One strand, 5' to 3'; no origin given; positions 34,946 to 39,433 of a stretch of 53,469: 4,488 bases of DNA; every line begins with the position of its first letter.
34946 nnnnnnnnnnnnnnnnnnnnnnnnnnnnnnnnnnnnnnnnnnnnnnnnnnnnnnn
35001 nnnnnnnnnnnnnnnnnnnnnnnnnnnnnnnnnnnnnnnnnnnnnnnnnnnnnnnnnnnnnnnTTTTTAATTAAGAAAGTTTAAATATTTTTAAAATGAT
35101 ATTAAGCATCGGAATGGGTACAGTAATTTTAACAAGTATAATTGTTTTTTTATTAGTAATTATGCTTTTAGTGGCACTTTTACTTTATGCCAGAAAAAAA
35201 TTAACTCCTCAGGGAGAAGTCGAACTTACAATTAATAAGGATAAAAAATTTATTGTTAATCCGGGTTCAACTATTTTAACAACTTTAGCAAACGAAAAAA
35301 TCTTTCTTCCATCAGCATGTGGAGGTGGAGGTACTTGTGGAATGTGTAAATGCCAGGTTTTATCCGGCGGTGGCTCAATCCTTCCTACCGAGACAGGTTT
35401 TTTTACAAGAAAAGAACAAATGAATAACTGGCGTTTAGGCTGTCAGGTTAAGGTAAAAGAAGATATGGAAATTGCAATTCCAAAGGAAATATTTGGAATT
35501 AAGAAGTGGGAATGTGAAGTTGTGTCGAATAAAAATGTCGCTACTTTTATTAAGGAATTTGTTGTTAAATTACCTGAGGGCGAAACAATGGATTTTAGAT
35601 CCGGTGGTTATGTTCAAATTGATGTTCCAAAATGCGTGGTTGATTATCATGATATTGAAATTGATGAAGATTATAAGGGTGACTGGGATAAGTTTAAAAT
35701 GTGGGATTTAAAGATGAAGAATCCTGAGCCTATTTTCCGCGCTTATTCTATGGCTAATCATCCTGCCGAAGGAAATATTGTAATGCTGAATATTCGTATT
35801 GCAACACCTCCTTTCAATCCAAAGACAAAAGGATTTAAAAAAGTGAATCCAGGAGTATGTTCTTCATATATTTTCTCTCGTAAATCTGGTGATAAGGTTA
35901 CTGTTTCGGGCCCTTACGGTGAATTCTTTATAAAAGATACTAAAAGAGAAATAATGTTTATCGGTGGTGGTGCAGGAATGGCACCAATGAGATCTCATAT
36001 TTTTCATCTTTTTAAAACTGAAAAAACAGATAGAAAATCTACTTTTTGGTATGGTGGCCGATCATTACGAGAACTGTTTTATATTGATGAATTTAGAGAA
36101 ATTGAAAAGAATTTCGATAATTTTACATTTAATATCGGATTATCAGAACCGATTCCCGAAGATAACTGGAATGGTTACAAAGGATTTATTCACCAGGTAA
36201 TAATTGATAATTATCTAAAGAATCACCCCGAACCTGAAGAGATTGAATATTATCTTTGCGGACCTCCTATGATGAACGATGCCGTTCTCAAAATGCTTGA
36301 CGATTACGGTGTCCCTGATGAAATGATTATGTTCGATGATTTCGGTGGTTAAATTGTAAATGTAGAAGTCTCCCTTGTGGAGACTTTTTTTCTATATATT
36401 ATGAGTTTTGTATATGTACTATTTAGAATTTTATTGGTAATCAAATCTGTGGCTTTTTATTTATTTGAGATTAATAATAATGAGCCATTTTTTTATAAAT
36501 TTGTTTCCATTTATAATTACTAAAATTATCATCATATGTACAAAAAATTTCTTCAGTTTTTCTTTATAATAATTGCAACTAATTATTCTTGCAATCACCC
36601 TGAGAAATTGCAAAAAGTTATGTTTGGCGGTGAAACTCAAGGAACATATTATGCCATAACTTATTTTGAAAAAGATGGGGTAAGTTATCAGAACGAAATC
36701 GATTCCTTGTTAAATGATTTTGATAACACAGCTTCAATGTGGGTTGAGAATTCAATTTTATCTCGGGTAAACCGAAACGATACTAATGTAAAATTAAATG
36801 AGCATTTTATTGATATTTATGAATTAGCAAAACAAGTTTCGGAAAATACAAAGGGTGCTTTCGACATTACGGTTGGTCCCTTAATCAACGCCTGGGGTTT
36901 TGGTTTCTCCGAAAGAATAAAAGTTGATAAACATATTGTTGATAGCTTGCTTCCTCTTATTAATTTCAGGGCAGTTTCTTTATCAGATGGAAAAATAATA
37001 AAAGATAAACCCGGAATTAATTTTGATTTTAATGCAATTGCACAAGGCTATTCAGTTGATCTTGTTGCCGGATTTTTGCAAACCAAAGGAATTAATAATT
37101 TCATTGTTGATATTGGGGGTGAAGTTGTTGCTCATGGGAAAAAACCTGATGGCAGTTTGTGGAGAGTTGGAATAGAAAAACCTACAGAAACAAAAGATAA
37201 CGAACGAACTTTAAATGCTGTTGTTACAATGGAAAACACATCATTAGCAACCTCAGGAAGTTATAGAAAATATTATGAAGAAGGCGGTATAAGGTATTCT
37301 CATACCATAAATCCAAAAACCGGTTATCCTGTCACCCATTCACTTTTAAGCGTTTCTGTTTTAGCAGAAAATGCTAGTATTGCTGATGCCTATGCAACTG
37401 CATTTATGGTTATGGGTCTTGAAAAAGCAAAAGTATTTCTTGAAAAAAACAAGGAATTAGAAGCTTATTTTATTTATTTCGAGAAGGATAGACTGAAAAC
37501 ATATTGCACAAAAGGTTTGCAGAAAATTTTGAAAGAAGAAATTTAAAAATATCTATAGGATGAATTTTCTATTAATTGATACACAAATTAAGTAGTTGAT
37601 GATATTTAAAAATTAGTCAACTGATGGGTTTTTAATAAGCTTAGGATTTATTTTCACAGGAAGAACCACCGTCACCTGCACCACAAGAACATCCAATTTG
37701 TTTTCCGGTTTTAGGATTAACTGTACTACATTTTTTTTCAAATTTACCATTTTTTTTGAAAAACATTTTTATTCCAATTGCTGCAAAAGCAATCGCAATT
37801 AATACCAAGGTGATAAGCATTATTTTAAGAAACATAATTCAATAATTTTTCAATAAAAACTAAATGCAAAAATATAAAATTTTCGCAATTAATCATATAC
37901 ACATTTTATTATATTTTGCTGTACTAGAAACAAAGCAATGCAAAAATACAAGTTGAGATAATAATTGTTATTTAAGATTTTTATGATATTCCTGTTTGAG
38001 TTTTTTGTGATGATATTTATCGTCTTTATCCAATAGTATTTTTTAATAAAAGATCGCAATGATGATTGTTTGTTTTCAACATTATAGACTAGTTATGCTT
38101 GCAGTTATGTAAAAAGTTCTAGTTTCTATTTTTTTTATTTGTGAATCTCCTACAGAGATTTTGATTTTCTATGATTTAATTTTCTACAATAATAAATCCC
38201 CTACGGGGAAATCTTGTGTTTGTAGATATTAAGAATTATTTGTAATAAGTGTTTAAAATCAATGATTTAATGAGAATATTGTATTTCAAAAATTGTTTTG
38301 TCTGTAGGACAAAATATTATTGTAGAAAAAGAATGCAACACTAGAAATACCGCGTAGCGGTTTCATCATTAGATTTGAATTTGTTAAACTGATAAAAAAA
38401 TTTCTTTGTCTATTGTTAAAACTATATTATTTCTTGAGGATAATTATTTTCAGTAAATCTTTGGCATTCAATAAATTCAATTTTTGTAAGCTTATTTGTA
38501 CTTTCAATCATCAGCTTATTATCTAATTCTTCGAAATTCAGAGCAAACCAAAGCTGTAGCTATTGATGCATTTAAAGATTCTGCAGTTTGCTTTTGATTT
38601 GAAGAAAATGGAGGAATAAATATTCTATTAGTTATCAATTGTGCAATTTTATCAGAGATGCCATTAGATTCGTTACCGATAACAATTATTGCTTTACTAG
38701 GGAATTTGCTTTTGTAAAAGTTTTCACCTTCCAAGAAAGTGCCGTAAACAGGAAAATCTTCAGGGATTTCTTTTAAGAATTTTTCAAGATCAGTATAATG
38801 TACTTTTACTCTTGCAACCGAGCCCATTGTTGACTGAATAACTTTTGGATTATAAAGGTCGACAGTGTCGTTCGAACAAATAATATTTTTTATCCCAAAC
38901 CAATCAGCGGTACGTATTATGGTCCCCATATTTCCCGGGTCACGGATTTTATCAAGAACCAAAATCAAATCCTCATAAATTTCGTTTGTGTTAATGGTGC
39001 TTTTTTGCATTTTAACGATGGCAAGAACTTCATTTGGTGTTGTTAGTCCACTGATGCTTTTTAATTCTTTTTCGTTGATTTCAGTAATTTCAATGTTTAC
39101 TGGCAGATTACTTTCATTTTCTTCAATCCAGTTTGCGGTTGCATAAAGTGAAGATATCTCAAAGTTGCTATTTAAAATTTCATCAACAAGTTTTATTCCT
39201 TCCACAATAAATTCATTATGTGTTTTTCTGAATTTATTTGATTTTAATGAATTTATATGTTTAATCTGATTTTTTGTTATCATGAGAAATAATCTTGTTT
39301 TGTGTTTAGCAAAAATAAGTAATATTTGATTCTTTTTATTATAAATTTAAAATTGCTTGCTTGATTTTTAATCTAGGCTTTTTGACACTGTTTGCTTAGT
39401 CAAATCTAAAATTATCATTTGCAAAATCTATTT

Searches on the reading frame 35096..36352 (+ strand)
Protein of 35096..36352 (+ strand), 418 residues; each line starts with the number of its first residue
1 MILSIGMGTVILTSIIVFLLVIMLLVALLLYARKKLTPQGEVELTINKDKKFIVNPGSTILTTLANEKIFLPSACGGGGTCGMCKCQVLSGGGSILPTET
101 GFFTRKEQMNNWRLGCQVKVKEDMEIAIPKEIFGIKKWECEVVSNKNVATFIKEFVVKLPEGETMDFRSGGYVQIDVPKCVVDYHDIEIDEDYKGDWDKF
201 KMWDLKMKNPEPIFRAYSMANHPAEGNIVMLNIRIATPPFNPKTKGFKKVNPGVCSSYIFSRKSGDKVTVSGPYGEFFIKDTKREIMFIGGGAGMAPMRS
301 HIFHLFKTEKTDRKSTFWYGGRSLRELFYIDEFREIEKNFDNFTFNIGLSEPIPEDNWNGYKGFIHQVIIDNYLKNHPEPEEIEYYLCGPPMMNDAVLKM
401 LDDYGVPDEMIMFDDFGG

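Call 69: find_related_loci(query=window:35096-36352:+, collection=genome_contigs, flank=8000)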
Query window:35096-36352:+ (418 aa) in genome_contigs; peptide patterns used: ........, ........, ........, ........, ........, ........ (x = any residue, [..] = any of these).
600 stretches matched a pattern (row limit reached: there are more); 578 encode a relative of the query (tblastn E <= 1e-3); the best 80 are kept; 80 distinct loci.
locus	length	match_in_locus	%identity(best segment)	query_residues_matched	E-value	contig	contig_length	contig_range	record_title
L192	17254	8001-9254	82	1-418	0e+0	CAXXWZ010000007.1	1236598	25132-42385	MAG: Bacteroidales bacterium isolate 556df4bf-b6b3-4683-a460-d9bb7ae4eba6 genome assembly, contig: contig_7, whole genom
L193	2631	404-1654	82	2-418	0e+0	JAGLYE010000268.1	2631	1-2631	MAG: Bacteroidales bacterium isolate RS_13_16 ZL320.bin.16.fa_268, whole genome shotgun sequence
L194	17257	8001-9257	78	1-418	0e+0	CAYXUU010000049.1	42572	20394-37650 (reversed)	MAG TPA_asm: uncultured Bacteroidales bacterium isolate SRP167671_co1_178 genome assembly, contig: NODE_989_length_42572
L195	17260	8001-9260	77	1-418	0e+0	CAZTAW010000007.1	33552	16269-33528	MAG TPA_asm: uncultured Bacteroidales bacterium isolate SRP141376_co2_262 genome assembly, contig: NODE_2873_length_3355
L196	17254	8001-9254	77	2-418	0e+0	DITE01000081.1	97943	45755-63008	MAG TPA_asm: Bacteroidales bacterium UBA6192 UBA6192_contig_5066, whole genome shotgun sequence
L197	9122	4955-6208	79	1-418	0e+0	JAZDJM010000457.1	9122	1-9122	MAG: Bacteroidota bacterium isolate MEGAHIT-group-0.480 k141_18024396, whole genome shotgun sequence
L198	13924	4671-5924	80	1-418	0e+0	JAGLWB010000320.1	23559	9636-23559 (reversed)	MAG: Bacteroidales bacterium isolate RS_12_1 ZL285.bin.1.fa_320, whole genome shotgun sequence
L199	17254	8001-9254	77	1-418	0e+0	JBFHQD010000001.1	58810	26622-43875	MAG: Bacteroidales bacterium isolate Mix_sand08.2021.06.G.64 k141_521086_length_58810_cov_10.9986, whole genome shotgun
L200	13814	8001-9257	80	1-418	0e+0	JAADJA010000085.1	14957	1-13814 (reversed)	MAG: Chlorobiota bacterium isolate M_MetaBat.92 contig-127_6270, whole genome shotgun sequence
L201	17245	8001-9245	73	4-417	0e+0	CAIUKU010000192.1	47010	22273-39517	MAG: uncultured Bacteroidales bacterium isolate Loclat_bin-11079 genome assembly, contig: bin-11079:192/526, whole genom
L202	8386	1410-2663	79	1-417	0e+0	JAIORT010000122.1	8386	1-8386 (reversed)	MAG: Bacteroidales bacterium isolate SMBSF25 20074_Bin_6_contigs_1_c_000000000969, whole genome shotgun sequence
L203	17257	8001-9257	78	1-418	0e+0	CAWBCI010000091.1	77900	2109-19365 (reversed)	MAG: uncultured Bacteroidales bacterium isolate MFD02923.bin.1.118 genome assembly, contig: contig_7988, whole genome sh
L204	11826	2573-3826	75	2-418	0e+0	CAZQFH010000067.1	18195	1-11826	MAG TPA_asm: uncultured Lentimicrobiaceae bacterium isolate SRP118108_co5_538 genome assembly, contig: NODE_2819_length_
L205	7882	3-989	95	90-418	0e+0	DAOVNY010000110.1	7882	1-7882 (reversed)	MAG TPA_asm: Bacteroidales bacterium isolate CSMAG_1509 CSMAG_1509_k141_2428877_length_7882_cov_30.6548, whole genome sh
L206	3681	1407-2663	72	1-418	0e+0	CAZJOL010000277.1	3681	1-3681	MAG TPA_asm: uncultured Bacteroidaceae bacterium isolate SRP089250_co1_509 genome assembly, contig: NODE_52671_length_36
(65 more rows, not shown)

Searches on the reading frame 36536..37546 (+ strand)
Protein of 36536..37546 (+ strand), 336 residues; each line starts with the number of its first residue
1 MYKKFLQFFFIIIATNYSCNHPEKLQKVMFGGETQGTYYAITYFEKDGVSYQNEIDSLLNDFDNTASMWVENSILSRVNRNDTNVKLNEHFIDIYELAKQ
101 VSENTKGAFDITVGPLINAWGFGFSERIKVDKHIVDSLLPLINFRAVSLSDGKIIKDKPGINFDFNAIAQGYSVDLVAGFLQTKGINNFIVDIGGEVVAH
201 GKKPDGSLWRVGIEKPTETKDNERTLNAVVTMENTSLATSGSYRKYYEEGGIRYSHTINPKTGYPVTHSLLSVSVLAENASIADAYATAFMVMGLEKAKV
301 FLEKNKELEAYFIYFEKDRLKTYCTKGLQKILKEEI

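Call 65: search_protein_families(library=pfam, proteins=[window:36536-37546:+], max_evalue=0.01)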
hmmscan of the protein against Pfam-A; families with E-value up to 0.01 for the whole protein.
window:36536-37546:+ (336 aa): 1 family
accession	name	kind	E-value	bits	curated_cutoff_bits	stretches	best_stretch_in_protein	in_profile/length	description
PF02424.20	ApbE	-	9.2e-85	284.8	25.6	1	36-312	2-266/266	ApbE family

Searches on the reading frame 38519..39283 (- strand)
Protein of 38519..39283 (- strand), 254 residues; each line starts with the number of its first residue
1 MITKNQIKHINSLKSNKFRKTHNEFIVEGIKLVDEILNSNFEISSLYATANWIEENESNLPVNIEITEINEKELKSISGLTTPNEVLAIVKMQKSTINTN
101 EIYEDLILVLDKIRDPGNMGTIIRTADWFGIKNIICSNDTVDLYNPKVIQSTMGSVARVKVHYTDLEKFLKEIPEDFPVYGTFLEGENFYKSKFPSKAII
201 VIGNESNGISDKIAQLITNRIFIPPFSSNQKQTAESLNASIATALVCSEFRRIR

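Call 65: search_protein_families(library=pfam, proteins=[window:38519-39283:-], max_evalue=0.01)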
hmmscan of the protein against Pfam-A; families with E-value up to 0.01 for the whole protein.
window:38519-39283:- (254 aa): 3 families
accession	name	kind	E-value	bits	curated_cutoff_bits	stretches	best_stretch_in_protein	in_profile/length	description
PF00588.24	SpoU_methylase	-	9.4e-35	120.2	29.7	1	106-247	2-141/142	SpoU rRNA Methylase family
PF22435.1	MRM3-like_sub_bind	-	6e-20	71.9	27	1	4-88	1-84/84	MRM3-like substrate binding domain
PF08032.17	SpoU_sub_bind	-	7.7e-08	33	22.8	1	26-94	1-74/76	RNA 2'-O ribose methyltransferase substrate binding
